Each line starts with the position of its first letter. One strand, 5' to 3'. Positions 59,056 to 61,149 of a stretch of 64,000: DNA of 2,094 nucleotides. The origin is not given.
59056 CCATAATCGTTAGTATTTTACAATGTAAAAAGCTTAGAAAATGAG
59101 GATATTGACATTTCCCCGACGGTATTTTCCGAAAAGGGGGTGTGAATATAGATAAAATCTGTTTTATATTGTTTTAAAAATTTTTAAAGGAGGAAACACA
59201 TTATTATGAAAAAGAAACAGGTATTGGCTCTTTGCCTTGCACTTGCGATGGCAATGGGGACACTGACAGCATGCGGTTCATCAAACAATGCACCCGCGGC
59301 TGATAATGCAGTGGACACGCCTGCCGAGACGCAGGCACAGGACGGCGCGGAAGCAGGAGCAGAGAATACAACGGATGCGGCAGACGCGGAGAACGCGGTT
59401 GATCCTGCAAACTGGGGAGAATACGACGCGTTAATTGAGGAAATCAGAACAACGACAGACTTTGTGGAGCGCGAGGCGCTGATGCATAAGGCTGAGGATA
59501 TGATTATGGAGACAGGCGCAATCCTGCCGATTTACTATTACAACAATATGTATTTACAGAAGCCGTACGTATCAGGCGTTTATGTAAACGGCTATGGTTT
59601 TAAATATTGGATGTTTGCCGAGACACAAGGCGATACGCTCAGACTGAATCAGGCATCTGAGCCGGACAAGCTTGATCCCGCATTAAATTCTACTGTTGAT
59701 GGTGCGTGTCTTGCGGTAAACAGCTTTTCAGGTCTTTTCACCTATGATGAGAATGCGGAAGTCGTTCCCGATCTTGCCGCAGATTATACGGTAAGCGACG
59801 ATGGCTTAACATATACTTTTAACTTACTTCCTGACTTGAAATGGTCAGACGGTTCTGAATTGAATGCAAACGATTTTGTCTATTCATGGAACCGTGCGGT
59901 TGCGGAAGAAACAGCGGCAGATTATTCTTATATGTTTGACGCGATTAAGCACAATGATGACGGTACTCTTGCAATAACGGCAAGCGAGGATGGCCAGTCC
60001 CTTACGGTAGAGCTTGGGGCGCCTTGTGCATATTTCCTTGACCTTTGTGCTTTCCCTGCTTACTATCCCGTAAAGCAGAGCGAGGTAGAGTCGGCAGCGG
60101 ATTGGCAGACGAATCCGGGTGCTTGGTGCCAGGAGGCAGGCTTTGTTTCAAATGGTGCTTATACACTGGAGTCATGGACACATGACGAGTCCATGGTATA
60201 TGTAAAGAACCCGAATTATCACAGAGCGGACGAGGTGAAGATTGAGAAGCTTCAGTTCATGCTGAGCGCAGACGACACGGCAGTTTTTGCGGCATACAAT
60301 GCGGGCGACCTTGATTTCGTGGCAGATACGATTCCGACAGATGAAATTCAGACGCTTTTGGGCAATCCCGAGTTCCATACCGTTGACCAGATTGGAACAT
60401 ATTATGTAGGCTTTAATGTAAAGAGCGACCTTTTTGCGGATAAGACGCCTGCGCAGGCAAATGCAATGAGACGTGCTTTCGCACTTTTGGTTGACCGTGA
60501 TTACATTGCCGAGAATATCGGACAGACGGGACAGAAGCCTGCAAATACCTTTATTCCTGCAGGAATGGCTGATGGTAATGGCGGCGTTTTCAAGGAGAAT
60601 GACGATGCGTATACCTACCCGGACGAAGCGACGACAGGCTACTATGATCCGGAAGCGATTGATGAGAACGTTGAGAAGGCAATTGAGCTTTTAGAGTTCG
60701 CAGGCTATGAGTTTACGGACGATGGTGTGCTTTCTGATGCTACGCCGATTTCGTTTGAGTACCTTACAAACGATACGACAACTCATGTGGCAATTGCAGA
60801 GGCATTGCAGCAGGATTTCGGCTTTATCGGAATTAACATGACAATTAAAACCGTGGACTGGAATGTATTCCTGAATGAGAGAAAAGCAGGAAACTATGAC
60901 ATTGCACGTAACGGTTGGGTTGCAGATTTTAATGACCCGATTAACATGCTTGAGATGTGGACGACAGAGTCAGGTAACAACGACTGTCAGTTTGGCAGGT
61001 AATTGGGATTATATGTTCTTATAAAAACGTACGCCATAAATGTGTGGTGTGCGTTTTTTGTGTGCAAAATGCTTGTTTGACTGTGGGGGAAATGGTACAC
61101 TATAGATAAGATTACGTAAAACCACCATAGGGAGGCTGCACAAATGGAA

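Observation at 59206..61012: Circularly permuted OppA: the canonical C-terminal ~70 aa moved to the N-terminus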

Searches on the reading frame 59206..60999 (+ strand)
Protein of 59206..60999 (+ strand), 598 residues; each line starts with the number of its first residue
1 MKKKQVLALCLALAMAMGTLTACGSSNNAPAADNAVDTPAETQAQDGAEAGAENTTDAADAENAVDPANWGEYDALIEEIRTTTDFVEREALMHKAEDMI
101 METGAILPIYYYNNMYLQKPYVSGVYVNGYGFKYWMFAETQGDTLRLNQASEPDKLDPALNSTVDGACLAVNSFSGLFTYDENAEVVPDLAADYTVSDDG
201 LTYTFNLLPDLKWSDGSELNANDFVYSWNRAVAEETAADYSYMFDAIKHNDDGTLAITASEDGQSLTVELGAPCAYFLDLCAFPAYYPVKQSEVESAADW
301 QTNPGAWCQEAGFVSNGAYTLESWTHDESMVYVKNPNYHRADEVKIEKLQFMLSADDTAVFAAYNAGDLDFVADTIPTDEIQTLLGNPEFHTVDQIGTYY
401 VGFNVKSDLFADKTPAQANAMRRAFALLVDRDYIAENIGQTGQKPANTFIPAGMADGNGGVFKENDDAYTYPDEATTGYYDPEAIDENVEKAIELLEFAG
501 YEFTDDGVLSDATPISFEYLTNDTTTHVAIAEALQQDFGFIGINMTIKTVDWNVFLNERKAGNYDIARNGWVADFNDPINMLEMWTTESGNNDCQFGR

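Call 3: search_protein_families(library=pfam, proteins=[window:59206-60999:+], max_evalue=1)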
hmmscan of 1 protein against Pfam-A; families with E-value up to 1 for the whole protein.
window:59206-60999:+ (598 aa): 1 family
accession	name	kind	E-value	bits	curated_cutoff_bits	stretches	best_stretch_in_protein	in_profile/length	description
PF00496.27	SBP_bac_5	-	1.7e-79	268.1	32.4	1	185-592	1-367/368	Bacterial extracellular solute-binding proteins, family 5 Middle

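Call 4: search_protein_families(library=ncbifam, proteins=[window:59206-60999:+], max_evalue=1)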
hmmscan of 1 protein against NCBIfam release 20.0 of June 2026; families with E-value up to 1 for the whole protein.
window:59206-60999:+ (598 aa): 16 families
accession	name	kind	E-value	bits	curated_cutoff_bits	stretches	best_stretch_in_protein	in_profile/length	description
NF011684.0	PRK15104.1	equivalog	7.7e-64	216.3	947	2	143-595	39-466/543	oligopeptide ABC transporter substrate-binding protein OppA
NF007287.0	PRK09755.1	equivalog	2e-53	182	1098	2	144-592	34-455/535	ABC transporter substrate-binding protein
TIGR02294.1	nickel_nikA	equivalog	1.7e-29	102.7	393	1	174-585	36-414/501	nickel ABC transporter substrate-binding protein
NF045468.1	Opp5A_nikA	equivalog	3.2e-25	88.6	600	1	144-560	19-379/488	nickel ABC transporter substrate-binding protein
NF043070.1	DppA_dipep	equivalog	1.5e-21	76.6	1005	1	138-583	24-445/535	dipeptide ABC transporter periplasmic-binding protein DppA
NF045467.1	Opp4A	equivalog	1.8e-20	72.8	650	2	171-230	64-122/556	oligopeptide ABC transporter substrate-binding protein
NF047575.1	opine_bind_CntA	exception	3.7e-18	65.4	800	1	185-591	76-453/535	staphylopine-dependent metal ABC transporter substrate-binding lipoprotein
NF043077.1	MMSYN1_0169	equivalog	2.8e-16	59.2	650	2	229-356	231-360/896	oligopeptide ABC transporter substrate-binding protein OppA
NF011942.0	PRK15413.1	equivalog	1.1e-15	57.4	594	1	155-414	40-284/512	glutathione ABC transporter substrate-binding protein GsiB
NF011689.0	PRK15109.1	equivalog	5.2e-14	51.8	560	1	185-580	78-446/547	ABC transporter substrate-binding protein SapA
TIGR04028.1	SBP_KPN_01854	hypoth_equivalog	3.4e-09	35.8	468.5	2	182-227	40-86/509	TIGR04028 family ABC transporter substrate-binding protein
NF010149.0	PRK13626.1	equivalog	0.017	13.8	476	1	169-276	146-249/552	HTH-type transcriptional regulator SgrR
NF037950.1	spanin2_1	subfamily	0.068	13.5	100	1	1-69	1-70/130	bacteriophage spanin2 family protein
TIGR02973.1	nitrate_rd_NapE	equivalog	0.13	12.4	68.8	1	120-137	17-34/42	periplasmic nitrate reductase, NapE protein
NF053527.1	lipo_Cory_WKLS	subfamily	0.22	11.4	105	1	10-49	3-42/166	WKL family lipoprotein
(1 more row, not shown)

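Call 5: search_solved_structures(query=window:59206-60999:+, show_alignments=3, max_evalue=0.001)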
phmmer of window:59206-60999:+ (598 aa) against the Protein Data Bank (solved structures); distinct sequences matched with E-value up to 0.001: 97 (the best 60 are shown).
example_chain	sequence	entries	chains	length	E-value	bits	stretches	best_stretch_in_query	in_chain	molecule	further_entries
8ay0_A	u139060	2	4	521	4.7e-61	210.2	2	138-591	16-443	Dipeptide-binding protein DppE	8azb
8are_A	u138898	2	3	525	8.1e-60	206.1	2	143-594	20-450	Oligopeptide-binding protein OppA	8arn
3o9p_A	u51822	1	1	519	8.5e-53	182.9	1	150-593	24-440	Periplasmic murein peptide-binding protein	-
4toz_A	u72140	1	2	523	9.7e-53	182.7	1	150-593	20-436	Periplasmic murein peptide-binding protein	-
9rd1_A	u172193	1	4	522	1.1e-51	179.2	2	142-594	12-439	Periplasmic oligopeptide-binding protein OppA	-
3tcf_A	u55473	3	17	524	1.1e-51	179.2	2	142-594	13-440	Periplasmic oligopeptide-binding protein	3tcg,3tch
1b05_A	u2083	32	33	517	1.4e-50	175.6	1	143-596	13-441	PERIPLASMIC OLIGOPEPTIDE-BINDING PROTEIN | PROTEIN (OLIGO-PEPTIDE BINDING PROTEIN) | PERIPLASMIC OLIGO-PEPTIDE BINDING PROTEIN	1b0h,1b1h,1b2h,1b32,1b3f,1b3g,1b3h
2z23_A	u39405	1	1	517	9.8e-49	169.5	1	144-595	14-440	Periplasmic oligopeptide-binding protein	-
6npo_A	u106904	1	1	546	2e-47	165.2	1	155-596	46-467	Oligopeptide ABC transporter, oligopeptide-binding protein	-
6dqq_A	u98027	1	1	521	7e-47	163.4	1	145-596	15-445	Periplasmic oligopeptide-binding protein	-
6dqr_A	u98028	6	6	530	7.4e-47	163.3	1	145-596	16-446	Periplasmic oligopeptide-binding protein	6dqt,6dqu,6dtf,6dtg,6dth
5kzt_A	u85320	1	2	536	9.2e-47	163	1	172-595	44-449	Peptide/nickel transport system substrate-binding protein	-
3zs6_A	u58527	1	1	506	9e-42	146.5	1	149-592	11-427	PERIPLASMIC OLIGOPEPTIDE-BINDING PROTEIN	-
9pv8_A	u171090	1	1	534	2e-38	135.5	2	151-451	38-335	Oligopeptide-binding protein OppA3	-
4gl8_A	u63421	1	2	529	9.8e-35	123.3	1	145-590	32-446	Oligopeptide ABC transporter OppAIV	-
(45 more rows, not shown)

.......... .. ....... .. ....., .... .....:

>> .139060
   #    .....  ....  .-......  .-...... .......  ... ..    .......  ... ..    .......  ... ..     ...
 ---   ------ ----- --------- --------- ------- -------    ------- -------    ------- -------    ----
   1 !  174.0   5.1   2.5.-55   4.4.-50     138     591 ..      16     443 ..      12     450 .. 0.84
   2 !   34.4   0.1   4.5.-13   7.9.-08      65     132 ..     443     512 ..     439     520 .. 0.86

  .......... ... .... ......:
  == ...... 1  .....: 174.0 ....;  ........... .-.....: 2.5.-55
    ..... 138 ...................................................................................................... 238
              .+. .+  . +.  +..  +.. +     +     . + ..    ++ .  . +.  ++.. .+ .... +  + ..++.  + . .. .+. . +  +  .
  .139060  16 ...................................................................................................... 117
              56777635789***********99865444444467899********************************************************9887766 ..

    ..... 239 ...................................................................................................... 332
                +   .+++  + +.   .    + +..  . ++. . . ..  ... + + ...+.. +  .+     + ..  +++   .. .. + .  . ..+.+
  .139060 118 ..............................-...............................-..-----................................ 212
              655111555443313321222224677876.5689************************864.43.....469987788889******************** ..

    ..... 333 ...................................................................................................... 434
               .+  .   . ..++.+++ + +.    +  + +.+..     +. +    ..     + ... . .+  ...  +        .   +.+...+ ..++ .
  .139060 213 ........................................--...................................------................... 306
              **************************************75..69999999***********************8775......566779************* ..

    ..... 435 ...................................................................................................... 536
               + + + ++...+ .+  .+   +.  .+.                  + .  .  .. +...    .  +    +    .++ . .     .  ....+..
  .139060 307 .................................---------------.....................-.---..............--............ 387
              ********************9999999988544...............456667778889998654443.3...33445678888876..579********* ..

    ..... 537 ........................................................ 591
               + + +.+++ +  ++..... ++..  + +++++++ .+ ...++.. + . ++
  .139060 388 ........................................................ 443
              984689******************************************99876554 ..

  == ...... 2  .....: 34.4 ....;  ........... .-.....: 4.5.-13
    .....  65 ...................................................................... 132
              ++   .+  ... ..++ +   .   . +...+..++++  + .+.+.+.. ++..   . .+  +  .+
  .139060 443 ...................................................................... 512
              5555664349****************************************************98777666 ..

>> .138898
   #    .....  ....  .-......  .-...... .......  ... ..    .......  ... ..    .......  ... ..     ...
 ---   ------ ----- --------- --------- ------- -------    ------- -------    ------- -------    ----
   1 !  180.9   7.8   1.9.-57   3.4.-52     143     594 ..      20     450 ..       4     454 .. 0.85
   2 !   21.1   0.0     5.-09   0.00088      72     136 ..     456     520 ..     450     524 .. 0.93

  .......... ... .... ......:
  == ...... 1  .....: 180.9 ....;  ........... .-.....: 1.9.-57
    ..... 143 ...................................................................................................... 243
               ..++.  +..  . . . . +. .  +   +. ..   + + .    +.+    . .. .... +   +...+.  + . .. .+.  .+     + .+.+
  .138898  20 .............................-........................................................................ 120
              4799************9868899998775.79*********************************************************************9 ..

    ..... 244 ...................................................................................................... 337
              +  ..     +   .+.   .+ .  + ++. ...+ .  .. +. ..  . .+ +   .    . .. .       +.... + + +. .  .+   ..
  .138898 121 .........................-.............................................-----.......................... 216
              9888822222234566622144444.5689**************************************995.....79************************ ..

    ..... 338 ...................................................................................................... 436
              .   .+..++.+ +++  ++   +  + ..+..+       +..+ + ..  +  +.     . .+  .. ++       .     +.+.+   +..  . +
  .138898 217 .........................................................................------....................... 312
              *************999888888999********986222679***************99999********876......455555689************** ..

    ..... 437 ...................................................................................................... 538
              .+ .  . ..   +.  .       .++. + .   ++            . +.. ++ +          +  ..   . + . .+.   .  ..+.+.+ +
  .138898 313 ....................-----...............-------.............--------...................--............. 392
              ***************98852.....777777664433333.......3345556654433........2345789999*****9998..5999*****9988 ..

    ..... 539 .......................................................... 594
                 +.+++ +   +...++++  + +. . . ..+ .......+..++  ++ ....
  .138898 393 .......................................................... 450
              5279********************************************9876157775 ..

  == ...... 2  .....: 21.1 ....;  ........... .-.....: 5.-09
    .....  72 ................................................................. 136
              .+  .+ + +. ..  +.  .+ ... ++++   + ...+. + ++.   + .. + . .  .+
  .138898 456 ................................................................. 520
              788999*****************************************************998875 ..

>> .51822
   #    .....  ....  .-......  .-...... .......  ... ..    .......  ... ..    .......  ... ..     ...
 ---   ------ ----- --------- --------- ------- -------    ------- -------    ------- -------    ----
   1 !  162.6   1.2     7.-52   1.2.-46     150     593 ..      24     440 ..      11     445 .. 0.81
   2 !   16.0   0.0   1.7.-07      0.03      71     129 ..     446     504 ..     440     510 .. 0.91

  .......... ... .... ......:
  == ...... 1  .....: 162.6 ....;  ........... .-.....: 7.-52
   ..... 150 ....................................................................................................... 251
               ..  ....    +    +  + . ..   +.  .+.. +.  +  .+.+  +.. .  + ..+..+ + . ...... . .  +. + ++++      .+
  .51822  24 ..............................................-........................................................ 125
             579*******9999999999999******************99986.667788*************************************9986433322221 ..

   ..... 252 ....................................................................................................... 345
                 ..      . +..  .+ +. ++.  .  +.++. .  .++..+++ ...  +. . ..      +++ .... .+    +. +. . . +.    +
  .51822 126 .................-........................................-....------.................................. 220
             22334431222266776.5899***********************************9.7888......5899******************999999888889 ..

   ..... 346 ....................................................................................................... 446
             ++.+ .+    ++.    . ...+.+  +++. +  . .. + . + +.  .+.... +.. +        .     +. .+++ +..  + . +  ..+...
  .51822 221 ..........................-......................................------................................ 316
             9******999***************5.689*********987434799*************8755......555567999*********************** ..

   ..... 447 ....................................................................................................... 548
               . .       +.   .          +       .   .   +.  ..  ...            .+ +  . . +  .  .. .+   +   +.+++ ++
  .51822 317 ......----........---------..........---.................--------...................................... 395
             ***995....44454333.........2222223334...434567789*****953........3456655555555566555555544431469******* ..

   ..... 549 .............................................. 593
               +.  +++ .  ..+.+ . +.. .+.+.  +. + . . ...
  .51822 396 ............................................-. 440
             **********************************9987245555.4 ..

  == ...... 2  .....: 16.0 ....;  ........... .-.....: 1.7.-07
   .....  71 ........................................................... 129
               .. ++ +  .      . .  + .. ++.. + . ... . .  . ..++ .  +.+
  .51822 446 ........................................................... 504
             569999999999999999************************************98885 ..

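Call 6: find_homologous_proteins(query=window:59206-60999:+)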
Query window:59206-60999:+ (598 aa): 7024 proteins with E <= 0.001 among 8000 candidates; the best 120 are listed.
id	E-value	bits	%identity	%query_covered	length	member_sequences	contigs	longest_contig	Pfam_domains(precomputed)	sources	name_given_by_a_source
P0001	0.0e+0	1371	100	100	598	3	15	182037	PF00496.28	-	-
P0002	0.0e+0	1369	100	100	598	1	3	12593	PF00496.28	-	-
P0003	0.0e+0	1365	100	100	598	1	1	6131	PF00496.28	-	-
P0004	0.0e+0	1273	92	100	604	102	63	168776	PF00496.28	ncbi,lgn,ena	-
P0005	0.0e+0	1232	89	100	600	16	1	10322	PF00496.28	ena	-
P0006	0.0e+0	1223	89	100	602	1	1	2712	PF00496.28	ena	-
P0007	0.0e+0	1215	88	100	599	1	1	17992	PF00496.28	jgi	-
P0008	0.0e+0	1212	87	100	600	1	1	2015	PF00496.28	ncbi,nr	ncbi:MAG: peptide ABC transporter substrate-binding protein [Lachnospiraceae bacterium]|nr:peptide A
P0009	0.0e+0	1203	87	100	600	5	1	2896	PF00496.28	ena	-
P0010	0.0e+0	1162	84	100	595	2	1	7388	PF00496.28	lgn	-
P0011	0.0e+0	1151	84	100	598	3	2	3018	PF00496.28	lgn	-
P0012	0.0e+0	1138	82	100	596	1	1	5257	PF00496.28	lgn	-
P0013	0.0e+0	1135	82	100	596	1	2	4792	PF00496.28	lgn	-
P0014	0.0e+0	1085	79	100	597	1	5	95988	PF00496.28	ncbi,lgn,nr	ncbi:MAG: ABC transporter substrate-binding protein [Lachnospiraceae bacterium]|nr:ABC transporter s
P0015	0.0e+0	1082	79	100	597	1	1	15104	PF00496.28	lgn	-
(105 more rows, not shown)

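Call 30: predict_structure(alignment_id=A1)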
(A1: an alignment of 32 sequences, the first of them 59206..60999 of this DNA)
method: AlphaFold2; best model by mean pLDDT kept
length: 598 residues; sequences in the alignment: 32
mean_pLDDT: 61.9   pTM: 0.46
mean pLDDT of the five models: 61.9, 57.2, 56.4, 55.1, 54.1
residues with pLDDT >= 90: 61; 70-90: 173; 50-70: 167; < 50: 197
segments of 3 or more residues with pLDDT < 50: 1-61, 124-134, 150-175, 307-313, 354-358, 374-396, 441-478, 562-577, 594-598
pLDDT, mean of each block of 10 residues (from residue 1): 37 33 25 24 23 34 59 79 64 70 66 56 46 51 63 32 37 58 79 93 94 85 88 65 83 93 95 82 74 72 53 58 64 82 78 52 56 46 42 53 69 81 82 62 39 34 37 46 69 90 89 84 68 83 83 56 45 46 61 46
secondary structure, 60 per line:
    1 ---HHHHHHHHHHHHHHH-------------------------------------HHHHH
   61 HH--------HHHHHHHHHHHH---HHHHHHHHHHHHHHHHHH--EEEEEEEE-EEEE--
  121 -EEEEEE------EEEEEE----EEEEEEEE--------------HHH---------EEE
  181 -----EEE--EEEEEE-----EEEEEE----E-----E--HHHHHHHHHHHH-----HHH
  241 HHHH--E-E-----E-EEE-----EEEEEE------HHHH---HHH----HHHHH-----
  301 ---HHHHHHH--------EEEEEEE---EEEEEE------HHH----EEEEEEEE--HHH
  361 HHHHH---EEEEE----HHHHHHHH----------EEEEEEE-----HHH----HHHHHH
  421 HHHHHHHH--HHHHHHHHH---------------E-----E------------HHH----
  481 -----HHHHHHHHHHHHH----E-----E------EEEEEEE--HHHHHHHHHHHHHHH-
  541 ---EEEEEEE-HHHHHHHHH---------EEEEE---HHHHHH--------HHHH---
elements in order: H4-18 H56-62 H71-82 H86-103 E106-113 E115-118 E122-127 E134-139 E144-151 E178-180 E186-188 E191-196 E202-207 H221-232 H238-244 E257-259 E265-270 H277-280 H291-295 H304-310 E319-325 E329-334 E348-355 H358-365 E369-373 H378-385 E396-402 H415-428 H431-439 H486-498 E516-522 H525-539 E544-550 H552-560 E570-574 H578-583 H592-595

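Call 31: search_protein_representatives(protein=window:59206-60999:+)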
Query: 598 residues. Proteins with E-value up to 0.001 (for the whole library): 35962; up to 1e-10: 11700; up to 1e-30: 2017. The best 150 are listed.
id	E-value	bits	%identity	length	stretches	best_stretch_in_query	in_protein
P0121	2.9e-226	769.0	59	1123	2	26-598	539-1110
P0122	1.9e-214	730.0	59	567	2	62-598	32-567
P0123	4.0e-210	715.7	59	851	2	68-594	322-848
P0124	2.3e-204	696.7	59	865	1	61-598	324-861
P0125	3.3e-199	679.7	58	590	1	4-598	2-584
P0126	1.2e-192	658.0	37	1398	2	61-589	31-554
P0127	6.3e-189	645.7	59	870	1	64-598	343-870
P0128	5.0e-182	622.9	57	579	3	140-598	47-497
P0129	2.6e-181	620.5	53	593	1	13-598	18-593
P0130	2.6e-180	617.2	55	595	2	255-598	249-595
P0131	3.1e-171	587.3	56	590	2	140-598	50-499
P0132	2.6e-167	574.3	49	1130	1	20-598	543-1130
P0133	3.4e-167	573.9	53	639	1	60-598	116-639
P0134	2.7e-162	557.7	53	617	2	257-597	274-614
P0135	1.1e-161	555.7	49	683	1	24-598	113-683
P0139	5.1e-156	537.0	49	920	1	67-597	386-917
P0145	3.1e-140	484.9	45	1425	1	11-598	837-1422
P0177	1.0e-104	367.6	43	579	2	67-409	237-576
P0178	1.2e-104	367.4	32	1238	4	142-594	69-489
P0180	2.2e-103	363.2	27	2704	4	140-583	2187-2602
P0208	6.5e-91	322.0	29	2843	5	72-454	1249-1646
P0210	7.0e-90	318.6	40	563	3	255-596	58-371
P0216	7.3e-86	305.4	39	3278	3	65-377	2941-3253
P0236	6.0e-79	282.5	39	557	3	71-464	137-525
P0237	7.8e-79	282.2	38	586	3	291-588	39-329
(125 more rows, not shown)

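Call 35: search_protein_families(library=pfam, proteins=[P0121, P0124, P0132, P0145, P0139, P0126, P0178], max_evalue=0.00001)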
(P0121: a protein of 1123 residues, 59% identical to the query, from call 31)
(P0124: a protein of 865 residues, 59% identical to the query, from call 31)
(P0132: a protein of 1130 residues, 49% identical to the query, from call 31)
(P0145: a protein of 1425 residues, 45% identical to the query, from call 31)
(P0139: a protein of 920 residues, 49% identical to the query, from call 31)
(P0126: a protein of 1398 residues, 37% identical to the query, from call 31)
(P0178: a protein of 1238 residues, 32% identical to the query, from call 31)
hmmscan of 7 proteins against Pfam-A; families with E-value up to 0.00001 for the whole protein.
P0121 (1123 aa): 3 families
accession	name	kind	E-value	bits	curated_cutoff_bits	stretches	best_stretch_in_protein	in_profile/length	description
PF00496.27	SBP_bac_5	-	5.3e-80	269.7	32.4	1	697-1104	2-367/368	Bacterial extracellular solute-binding proteins, family 5 Middle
PF01442.23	Apolipoprotein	-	8e-17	62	90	0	429-549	51-171/190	Apolipoprotein A1/A4/E domain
PF07464.16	ApoLp-III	-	6.6e-09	36.5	36.3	0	37-173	4-141/146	Apolipophorin-III precursor (apoLp-III)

P0124 (865 aa): 3 families
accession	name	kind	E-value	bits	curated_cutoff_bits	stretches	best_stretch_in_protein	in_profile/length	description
PF00496.27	SBP_bac_5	-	1.2e-74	252.1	32.4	1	456-855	7-367/368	Bacterial extracellular solute-binding proteins, family 5 Middle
PF20456.3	DUF6709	-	2.3e-21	76.6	27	1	11-215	5-207/339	Family of unknown function (DUF6709)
PF13273.12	DUF4064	-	9e-06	26.3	32.1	0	185-235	50-100/102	Protein of unknown function (DUF4064)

P0132 (1130 aa): 1 family
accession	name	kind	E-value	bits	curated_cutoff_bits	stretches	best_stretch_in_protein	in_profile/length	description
PF00496.27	SBP_bac_5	-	6.9e-71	239.7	32.4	1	706-1123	1-366/368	Bacterial extracellular solute-binding proteins, family 5 Middle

P0145 (1425 aa): 4 families
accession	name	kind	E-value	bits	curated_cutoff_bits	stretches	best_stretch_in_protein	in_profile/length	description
PF00496.27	SBP_bac_5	-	4e-70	237.2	32.4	1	1016-1416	2-367/368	Bacterial extracellular solute-binding proteins, family 5 Middle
PF00069.31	Pkinase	-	3.1e-28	99.4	31.7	1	47-273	3-201/263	Protein kinase domain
PF07714.23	PK_Tyr_Ser-Thr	-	6.8e-16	58.8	23.1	1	106-267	43-203/258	Protein tyrosine and serine/threonine kinase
PF17667.7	Pkinase_fungal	-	1.9e-06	27.3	24.1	1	165-224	286-347/387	Fungal protein kinase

P0139 (920 aa): 3 families
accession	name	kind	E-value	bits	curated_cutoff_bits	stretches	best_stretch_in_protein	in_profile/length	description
PF00496.27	SBP_bac_5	-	2.8e-71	241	32.4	1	505-909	2-364/368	Bacterial extracellular solute-binding proteins, family 5 Middle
PF00069.31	Pkinase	-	7.6e-37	127.6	31.7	1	11-286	2-254/263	Protein kinase domain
PF07714.23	PK_Tyr_Ser-Thr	-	2.9e-24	86.2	23.1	1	12-285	3-250/258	Protein tyrosine and serine/threonine kinase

P0126 (1398 aa): 1 family
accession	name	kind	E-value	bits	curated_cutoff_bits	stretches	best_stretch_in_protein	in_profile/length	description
PF00496.27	SBP_bac_5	-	1.9e-117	392.9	32.4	2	155-554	3-364/368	Bacterial extracellular solute-binding proteins, family 5 Middle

P0178 (1238 aa): 1 family
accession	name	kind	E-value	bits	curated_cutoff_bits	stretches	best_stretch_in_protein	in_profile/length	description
PF00496.27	SBP_bac_5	-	8.8e-191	634.2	32.4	2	641-1010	2-363/368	Bacterial extracellular solute-binding proteins, family 5 Middle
